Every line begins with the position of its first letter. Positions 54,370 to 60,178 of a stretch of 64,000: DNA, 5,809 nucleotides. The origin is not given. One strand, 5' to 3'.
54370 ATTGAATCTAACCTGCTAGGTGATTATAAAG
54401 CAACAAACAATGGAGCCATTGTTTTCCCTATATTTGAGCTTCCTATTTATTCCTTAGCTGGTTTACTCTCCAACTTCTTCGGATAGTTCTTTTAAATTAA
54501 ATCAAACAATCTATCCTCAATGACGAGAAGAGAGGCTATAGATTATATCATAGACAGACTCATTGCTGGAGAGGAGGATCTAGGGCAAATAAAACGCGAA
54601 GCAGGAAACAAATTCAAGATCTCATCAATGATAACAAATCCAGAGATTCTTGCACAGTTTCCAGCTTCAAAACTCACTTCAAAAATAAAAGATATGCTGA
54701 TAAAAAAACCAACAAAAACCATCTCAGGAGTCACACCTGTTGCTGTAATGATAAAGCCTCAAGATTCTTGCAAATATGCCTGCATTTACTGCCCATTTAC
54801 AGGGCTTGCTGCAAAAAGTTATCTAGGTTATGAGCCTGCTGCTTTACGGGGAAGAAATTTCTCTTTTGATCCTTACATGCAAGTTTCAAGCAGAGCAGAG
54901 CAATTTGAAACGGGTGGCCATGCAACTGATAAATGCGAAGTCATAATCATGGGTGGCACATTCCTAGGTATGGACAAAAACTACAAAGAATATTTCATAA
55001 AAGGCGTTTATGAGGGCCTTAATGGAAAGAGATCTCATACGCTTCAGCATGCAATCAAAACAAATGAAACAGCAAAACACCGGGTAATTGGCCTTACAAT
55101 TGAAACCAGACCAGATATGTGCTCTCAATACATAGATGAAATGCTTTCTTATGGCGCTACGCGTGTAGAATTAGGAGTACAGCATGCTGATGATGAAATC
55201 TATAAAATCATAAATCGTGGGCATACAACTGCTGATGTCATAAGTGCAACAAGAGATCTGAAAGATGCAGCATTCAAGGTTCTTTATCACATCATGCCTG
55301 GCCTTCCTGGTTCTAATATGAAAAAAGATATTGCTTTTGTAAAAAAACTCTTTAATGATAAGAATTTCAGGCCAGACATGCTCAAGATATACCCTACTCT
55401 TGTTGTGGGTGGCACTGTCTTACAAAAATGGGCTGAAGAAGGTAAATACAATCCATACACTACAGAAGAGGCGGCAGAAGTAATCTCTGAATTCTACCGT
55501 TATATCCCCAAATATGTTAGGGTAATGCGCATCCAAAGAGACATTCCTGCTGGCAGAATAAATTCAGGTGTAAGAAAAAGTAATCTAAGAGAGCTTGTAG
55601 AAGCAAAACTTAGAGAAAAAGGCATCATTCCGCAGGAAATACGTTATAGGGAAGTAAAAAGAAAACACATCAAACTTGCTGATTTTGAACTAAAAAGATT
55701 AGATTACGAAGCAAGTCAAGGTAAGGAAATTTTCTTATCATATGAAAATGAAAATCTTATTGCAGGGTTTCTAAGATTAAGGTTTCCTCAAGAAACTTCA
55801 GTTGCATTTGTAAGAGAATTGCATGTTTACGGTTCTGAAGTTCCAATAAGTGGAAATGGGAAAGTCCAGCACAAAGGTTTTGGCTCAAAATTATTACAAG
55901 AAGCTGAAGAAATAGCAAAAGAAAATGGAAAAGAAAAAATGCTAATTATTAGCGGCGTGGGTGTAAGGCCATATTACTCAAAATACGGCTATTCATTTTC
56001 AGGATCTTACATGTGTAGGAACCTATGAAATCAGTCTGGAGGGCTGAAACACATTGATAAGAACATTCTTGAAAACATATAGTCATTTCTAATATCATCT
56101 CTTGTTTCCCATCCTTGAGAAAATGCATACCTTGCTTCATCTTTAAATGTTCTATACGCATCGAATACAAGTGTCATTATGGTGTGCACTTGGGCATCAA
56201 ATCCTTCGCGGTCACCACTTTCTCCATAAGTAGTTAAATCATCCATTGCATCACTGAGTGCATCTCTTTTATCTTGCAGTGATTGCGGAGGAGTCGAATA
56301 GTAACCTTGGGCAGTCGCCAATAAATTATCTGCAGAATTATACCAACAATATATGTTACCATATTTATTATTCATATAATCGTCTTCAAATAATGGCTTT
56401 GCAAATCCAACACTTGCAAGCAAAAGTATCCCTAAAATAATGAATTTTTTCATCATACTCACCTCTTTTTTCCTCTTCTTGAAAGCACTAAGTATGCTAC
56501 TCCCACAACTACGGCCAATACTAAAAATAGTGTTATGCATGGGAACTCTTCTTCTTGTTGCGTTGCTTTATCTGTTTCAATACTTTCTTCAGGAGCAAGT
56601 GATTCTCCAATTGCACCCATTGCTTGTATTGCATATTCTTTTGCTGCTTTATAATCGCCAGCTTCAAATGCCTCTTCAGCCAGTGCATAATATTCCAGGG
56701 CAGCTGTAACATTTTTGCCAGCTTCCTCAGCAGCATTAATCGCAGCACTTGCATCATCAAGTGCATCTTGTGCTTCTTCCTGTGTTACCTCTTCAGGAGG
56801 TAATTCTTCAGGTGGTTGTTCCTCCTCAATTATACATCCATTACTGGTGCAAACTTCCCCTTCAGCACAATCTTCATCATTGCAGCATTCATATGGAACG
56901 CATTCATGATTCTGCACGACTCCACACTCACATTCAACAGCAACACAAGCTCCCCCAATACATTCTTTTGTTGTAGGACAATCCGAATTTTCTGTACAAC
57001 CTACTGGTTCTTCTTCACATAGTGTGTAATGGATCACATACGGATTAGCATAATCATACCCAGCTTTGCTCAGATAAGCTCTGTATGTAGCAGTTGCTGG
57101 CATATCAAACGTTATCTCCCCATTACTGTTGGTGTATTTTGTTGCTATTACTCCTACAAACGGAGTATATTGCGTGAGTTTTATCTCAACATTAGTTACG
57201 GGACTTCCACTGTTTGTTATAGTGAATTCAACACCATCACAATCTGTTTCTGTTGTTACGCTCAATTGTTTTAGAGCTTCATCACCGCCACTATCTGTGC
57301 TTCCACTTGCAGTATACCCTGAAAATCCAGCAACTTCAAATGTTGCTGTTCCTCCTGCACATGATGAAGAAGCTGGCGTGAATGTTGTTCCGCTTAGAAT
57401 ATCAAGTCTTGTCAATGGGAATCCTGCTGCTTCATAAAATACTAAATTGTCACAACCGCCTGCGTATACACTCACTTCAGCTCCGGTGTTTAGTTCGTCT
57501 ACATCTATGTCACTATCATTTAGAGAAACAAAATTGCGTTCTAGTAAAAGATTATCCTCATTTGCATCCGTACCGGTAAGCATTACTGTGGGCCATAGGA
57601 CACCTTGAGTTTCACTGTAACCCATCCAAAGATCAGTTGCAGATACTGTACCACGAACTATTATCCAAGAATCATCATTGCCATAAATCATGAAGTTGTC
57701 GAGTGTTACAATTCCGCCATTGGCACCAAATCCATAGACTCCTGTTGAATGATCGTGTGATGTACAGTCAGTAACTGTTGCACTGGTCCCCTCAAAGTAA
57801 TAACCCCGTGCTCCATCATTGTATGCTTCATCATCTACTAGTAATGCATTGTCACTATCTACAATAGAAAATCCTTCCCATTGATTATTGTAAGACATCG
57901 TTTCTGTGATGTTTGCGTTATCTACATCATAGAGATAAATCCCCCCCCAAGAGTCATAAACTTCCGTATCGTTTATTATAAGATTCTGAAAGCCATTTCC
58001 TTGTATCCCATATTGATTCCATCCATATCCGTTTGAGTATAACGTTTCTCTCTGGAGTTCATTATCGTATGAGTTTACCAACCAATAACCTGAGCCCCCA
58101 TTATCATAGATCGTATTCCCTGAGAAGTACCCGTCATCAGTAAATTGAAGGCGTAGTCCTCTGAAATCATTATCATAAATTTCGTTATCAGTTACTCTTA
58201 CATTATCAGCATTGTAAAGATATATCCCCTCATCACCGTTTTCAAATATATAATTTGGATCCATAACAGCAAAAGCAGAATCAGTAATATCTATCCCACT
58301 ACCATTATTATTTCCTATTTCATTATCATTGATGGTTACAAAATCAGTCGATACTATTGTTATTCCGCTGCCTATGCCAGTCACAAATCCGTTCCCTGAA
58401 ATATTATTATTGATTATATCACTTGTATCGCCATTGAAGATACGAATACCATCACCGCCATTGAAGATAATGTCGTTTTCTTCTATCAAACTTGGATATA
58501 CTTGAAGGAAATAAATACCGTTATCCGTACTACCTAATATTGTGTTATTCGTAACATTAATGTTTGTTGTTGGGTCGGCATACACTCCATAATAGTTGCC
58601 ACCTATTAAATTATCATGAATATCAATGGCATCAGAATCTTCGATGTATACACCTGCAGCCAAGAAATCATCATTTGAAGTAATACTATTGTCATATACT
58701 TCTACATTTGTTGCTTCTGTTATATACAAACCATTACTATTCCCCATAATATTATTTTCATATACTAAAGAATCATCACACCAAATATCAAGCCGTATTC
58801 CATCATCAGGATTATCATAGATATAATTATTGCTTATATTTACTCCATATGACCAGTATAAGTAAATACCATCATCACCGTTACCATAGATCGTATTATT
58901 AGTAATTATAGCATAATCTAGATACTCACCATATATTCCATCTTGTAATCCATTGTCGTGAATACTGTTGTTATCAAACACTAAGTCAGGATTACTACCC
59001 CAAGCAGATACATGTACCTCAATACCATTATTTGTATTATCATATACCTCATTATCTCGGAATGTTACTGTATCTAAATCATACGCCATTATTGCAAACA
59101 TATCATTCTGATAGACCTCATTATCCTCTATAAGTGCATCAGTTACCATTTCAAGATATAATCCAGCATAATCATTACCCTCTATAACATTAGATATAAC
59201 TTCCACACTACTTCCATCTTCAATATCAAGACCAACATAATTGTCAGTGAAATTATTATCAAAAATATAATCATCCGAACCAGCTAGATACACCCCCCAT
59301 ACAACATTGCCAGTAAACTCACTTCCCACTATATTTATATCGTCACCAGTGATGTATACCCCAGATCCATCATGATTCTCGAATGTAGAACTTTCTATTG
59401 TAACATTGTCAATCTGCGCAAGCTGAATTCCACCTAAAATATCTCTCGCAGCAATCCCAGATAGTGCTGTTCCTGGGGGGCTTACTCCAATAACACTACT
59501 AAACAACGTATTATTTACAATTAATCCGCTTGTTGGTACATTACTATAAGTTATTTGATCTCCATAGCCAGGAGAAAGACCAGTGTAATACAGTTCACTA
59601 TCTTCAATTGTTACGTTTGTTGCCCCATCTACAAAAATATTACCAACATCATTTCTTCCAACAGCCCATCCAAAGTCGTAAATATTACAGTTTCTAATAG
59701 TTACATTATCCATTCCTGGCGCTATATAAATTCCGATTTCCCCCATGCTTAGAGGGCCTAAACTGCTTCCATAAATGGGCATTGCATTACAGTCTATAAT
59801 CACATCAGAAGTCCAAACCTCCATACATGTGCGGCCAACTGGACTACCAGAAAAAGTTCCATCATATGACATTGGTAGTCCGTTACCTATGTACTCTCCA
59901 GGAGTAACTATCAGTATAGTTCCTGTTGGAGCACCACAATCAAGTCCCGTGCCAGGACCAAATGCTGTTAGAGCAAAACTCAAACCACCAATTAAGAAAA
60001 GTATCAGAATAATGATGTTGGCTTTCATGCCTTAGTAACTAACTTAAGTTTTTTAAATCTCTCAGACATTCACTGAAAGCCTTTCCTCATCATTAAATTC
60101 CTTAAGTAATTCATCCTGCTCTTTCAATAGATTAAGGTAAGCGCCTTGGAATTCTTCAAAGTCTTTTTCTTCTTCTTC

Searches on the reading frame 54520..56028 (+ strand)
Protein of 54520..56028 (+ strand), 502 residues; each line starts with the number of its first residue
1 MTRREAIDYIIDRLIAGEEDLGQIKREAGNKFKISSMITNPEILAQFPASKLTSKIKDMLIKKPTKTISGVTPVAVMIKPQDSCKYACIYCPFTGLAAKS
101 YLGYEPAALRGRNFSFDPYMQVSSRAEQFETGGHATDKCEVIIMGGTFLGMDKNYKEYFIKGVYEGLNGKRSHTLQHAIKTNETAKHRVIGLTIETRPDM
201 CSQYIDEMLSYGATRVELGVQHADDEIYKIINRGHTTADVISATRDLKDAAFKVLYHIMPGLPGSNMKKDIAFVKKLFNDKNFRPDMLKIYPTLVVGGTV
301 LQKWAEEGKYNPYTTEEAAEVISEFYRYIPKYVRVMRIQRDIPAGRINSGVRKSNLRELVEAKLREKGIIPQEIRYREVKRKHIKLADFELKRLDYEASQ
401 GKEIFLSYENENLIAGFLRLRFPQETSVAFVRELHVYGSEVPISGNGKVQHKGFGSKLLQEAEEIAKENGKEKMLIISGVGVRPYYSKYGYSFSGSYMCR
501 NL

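Call 66: search_protein_families(library=pfam, proteins=[window:54520-56028:+], max_evalue=0.00001)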
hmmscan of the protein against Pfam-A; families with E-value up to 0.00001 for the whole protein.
window:54520-56028:+ (502 aa): 4 families
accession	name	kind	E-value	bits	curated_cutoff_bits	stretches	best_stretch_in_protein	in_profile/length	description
PF16199.10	Radical_SAM_C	-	2e-23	82.7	31.9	1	285-365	1-84/85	Radical_SAM C-terminal domain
PF04055.27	Radical_SAM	-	2.1e-20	74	29.5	1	79-269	2-158/166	Radical SAM superfamily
PF00583.31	Acetyltransf_1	-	1.3e-06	29.1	20.7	1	395-491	26-116/116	Acetyltransferase (GNAT) family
PF23613.1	ELP3_N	-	4e-06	27.1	27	1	5-68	7-70/70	ELP3 N-terminal domain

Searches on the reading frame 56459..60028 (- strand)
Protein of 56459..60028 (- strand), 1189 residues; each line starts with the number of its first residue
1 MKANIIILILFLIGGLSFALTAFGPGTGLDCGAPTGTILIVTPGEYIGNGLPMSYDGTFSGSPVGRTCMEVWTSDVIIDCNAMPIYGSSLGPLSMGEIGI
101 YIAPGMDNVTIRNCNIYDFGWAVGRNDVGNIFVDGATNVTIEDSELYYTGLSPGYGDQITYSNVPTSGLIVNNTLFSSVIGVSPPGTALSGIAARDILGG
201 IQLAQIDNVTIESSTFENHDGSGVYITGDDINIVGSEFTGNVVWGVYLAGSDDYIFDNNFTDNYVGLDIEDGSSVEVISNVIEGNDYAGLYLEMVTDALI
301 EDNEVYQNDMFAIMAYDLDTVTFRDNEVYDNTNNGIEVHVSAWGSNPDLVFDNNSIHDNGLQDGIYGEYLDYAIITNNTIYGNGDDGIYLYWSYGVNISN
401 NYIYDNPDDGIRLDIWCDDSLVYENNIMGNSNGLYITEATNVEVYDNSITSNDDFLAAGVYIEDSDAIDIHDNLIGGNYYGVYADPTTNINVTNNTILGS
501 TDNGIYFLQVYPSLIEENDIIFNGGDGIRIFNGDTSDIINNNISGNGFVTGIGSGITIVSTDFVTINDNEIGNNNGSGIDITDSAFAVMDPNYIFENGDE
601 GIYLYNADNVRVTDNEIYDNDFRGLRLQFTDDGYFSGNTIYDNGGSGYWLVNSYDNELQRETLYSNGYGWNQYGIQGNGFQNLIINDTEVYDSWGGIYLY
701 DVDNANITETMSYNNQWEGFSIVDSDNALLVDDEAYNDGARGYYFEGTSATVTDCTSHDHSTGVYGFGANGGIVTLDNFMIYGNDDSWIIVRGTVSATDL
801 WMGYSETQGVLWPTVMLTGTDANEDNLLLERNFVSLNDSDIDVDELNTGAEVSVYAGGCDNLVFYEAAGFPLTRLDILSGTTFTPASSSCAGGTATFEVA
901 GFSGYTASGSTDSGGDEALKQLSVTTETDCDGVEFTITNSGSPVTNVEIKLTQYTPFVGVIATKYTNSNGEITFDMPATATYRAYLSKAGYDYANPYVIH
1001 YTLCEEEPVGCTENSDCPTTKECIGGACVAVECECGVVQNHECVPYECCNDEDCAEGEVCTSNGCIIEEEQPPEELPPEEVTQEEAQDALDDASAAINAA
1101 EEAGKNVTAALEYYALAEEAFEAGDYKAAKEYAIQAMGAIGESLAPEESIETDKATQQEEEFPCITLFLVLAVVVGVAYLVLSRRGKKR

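Call 66: search_protein_families(library=pfam, proteins=[window:56459-60028:-], max_evalue=0.00001)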
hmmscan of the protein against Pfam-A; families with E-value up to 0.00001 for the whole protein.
window:56459-60028:- (1189 aa): 2 families
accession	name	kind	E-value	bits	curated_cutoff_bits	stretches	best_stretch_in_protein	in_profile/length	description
PF13229.12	Beta_helix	-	2.3e-88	294.2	25.9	6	347-497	10-158/158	Right handed beta helix region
PF05048.19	NosD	-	1.6e-53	181.7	23.6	5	419-552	26-153/212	Periplasmic copper-binding protein (NosD)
